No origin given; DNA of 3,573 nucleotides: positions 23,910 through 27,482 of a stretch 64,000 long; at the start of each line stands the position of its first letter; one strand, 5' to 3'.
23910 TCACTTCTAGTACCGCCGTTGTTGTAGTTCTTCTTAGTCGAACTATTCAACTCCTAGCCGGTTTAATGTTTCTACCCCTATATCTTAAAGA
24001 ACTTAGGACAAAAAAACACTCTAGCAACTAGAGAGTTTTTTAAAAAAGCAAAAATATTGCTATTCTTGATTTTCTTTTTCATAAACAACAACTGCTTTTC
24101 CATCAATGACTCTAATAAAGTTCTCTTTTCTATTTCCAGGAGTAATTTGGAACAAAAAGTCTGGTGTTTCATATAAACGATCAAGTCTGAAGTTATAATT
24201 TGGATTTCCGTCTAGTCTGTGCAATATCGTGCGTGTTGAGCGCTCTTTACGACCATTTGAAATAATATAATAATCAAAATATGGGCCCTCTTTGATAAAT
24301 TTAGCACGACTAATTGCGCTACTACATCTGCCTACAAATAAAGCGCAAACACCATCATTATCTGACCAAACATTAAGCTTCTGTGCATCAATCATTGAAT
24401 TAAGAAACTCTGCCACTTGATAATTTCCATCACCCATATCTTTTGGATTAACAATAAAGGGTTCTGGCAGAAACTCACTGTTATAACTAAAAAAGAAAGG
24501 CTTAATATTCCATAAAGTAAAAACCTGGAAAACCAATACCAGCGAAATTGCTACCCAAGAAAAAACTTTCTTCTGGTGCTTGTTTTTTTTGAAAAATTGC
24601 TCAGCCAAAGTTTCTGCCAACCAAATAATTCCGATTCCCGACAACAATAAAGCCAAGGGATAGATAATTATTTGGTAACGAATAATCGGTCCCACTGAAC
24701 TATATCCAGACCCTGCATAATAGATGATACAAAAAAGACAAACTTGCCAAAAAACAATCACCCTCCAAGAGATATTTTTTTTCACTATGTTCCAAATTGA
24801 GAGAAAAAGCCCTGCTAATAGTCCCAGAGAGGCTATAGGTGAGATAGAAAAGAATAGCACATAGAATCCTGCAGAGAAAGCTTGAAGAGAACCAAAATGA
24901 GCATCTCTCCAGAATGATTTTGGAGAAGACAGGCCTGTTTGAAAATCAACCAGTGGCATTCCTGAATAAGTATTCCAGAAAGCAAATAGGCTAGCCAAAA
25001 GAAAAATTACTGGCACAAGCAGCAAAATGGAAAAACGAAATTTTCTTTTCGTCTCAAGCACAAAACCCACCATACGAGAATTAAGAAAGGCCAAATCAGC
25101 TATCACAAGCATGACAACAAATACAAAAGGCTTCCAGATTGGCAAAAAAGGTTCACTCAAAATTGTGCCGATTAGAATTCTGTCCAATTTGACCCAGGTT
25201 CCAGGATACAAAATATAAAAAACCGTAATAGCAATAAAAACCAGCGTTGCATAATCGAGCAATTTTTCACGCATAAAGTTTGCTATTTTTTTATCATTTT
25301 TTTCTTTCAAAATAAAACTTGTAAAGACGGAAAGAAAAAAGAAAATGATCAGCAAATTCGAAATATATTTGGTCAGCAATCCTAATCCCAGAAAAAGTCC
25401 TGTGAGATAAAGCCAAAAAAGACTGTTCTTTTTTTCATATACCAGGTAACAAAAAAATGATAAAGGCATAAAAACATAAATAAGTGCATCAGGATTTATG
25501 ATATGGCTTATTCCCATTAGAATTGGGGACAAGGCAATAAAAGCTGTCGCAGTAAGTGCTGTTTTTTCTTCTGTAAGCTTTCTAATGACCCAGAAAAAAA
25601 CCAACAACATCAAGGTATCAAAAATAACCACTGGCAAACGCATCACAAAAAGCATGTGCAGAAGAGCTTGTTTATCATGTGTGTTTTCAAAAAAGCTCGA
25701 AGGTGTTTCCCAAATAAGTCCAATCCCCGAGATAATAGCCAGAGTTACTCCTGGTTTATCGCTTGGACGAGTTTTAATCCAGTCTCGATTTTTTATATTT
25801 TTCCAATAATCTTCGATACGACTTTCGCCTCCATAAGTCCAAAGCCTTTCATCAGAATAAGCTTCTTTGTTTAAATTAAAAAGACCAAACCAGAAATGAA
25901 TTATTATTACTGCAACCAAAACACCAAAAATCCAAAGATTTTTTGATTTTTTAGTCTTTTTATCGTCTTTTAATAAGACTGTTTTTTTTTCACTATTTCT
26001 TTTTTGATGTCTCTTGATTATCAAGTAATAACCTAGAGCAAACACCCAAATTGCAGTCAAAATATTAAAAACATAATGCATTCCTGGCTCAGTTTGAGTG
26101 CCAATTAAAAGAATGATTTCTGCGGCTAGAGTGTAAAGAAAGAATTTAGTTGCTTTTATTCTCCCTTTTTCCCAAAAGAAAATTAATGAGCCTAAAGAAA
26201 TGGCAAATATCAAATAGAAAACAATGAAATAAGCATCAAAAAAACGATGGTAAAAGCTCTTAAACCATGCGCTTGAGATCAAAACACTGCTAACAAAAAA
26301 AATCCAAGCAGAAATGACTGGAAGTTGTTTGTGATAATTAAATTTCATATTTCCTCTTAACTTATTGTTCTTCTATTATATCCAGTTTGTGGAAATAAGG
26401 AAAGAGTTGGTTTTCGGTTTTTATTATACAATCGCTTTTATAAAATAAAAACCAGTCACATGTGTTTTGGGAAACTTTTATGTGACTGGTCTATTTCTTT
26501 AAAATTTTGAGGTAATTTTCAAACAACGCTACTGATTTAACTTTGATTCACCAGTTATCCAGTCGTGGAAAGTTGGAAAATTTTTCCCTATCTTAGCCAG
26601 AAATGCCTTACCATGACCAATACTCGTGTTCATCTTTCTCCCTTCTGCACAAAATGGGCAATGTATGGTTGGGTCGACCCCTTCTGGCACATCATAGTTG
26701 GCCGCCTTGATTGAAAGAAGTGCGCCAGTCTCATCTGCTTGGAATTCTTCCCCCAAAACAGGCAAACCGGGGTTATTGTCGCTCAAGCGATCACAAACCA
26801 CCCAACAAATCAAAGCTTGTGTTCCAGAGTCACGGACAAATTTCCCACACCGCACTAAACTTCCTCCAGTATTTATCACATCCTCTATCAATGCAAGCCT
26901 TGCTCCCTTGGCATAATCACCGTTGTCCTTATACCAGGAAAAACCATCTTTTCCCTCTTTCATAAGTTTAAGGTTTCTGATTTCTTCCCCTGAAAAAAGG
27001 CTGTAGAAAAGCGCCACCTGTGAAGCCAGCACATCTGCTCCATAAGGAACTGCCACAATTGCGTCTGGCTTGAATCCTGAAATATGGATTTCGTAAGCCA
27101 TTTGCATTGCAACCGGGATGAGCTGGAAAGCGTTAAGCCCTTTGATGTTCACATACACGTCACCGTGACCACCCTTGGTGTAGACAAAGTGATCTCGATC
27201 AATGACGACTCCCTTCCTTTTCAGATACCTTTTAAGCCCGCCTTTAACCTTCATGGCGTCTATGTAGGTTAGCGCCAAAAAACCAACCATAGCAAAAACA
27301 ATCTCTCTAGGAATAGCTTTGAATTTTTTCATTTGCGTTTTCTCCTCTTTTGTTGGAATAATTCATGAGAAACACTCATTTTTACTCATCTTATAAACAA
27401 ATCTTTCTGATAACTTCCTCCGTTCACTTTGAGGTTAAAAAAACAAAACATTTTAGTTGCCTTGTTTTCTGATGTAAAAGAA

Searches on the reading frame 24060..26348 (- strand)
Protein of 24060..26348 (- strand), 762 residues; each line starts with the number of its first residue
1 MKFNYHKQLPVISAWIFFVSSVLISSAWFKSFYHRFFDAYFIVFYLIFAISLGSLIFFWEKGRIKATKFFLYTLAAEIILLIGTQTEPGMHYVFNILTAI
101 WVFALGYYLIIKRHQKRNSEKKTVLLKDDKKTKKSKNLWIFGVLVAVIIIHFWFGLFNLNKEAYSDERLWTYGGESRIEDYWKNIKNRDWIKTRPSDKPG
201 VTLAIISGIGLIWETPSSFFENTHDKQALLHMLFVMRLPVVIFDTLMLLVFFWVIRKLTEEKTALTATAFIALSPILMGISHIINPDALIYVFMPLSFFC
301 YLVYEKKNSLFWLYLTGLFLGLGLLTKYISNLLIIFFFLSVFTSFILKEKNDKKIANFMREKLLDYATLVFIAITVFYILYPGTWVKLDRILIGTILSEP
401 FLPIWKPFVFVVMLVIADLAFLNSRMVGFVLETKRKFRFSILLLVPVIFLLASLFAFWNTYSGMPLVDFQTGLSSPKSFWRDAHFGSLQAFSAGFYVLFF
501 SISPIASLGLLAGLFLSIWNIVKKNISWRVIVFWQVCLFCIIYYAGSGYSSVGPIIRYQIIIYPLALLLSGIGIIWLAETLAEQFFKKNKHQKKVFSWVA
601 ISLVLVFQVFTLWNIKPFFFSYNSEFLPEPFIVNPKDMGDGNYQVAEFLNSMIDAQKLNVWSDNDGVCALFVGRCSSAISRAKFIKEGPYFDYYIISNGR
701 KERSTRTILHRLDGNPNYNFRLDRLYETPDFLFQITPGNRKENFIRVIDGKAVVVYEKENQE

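Call 17: search_protein_families(library=pfam, proteins=[window:24060-26348:-], max_evalue=0.001)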
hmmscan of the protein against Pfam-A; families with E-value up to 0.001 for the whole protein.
window:24060-26348:- (762 aa): 3 families
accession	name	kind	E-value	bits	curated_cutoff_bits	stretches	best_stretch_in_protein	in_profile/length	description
PF13231.12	PMT_2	-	1.2e-13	52.1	26.1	1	234-347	22-130/160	Dolichyl-phosphate-mannose-protein mannosyltransferase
PF02366.24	PMT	-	1.3e-13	51.6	22.7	1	206-354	53-208/245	Dolichyl-phosphate-mannose-protein mannosyltransferase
PF19554.4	DUF6077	-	0.00016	21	27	1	41-154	8-127/354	Family of unknown function (DUF6077)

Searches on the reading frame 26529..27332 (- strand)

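Call 17: search_protein_families(library=pfam, proteins=[window:26529-27332:-], max_evalue=0.001)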
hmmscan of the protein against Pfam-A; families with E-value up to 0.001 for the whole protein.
window:26529-27332:- (267 aa): 1 family
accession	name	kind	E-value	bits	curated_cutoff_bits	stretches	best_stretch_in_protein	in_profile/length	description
PF00156.33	Pribosyltran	-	6.1e-08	32.6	26.3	1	75-185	15-129/158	Phosphoribosyl transferase domain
